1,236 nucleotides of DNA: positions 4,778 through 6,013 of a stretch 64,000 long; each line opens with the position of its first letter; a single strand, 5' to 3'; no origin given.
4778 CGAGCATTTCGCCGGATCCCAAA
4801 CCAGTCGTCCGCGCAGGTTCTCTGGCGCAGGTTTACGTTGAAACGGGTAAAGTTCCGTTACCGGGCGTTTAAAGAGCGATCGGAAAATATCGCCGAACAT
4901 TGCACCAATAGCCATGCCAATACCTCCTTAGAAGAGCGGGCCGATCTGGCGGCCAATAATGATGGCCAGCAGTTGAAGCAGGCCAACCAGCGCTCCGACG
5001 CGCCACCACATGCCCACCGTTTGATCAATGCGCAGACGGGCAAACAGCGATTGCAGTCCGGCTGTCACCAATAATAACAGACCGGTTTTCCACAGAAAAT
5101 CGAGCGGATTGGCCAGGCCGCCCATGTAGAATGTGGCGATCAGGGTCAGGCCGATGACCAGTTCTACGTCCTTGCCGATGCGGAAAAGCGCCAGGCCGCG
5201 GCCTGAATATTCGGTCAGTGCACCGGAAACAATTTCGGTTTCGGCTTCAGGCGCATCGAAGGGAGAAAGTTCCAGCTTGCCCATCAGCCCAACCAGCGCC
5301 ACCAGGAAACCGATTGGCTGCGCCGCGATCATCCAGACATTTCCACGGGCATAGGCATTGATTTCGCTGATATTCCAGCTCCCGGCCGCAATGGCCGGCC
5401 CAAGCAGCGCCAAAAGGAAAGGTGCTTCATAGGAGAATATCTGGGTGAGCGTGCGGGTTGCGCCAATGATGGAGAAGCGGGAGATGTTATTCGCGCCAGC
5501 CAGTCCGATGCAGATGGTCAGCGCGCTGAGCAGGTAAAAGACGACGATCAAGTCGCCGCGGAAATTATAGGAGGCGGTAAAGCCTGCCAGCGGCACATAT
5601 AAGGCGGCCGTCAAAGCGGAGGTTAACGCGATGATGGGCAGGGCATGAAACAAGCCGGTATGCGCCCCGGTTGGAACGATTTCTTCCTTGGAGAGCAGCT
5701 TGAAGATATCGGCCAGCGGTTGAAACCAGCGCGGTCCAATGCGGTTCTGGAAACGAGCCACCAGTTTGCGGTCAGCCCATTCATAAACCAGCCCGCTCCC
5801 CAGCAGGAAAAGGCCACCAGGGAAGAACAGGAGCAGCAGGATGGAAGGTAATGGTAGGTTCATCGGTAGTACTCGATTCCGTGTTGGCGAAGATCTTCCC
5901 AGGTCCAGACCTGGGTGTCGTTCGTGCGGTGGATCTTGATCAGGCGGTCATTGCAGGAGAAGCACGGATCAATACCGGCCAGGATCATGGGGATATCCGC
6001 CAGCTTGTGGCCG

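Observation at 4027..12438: Energy-converting [NiFe]-hydrogenase with a complex-I-like membrane arm of only two antiporter subunits and no MrpE/F/G module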

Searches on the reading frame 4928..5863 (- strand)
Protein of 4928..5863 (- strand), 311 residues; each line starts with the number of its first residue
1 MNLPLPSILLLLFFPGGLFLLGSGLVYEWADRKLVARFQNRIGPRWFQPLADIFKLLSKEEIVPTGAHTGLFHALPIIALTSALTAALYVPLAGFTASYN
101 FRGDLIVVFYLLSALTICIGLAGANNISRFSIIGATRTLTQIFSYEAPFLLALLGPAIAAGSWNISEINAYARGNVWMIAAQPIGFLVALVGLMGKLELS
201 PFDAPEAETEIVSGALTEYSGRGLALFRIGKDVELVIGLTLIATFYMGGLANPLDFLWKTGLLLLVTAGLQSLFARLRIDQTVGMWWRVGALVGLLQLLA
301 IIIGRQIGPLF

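Call 4: search_protein_families(library=pfam, proteins=[window:4928-5863:-], max_evalue=0.01)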
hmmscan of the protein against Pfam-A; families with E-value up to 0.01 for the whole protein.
window:4928-5863:- (311 aa): 1 family
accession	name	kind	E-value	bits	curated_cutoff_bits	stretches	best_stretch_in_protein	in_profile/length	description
PF00146.26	NADHdh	-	1.8e-71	241.4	27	1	20-301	10-297/298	NADH dehydrogenase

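Call 5: search_protein_families(library=ncbifam, proteins=[window:4928-5863:-], max_evalue=0.01)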
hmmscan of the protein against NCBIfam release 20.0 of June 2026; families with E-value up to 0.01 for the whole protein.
window:4928-5863:- (311 aa): 7 families
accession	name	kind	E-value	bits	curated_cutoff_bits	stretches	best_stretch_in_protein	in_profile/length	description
NF004741.0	PRK06076.1-2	equivalog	1.5e-60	205.2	305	1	7-300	20-328/337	NADH-quinone oxidoreductase subunit NuoH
NF004740.0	PRK06076.1-1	equivalog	1.6e-41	142.9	399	1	23-300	28-315/325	NADH-quinone oxidoreductase subunit NuoH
NF040610.1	F420_dehyd_FpoH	exception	9.9e-41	140.2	475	1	20-298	23-329/339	F420H2 dehydrogenase subunit FpoH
NF004744.0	PRK06076.1-5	equivalog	1.5e-35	123.1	542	1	3-255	30-285/372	NADH-quinone oxidoreductase subunit NuoH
NF004743.0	PRK06076.1-4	equivalog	3.5e-34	118.4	494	1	19-302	26-339/433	NADH-quinone oxidoreductase subunit NuoH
NF004745.0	PRK06076.1-6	equivalog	8e-33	114.1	450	1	29-295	35-323/341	NADH-quinone oxidoreductase subunit NuoH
NF004742.0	PRK06076.1-3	equivalog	4.6e-32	111.6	531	1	31-290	46-333/356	NADH-quinone oxidoreductase subunit NuoH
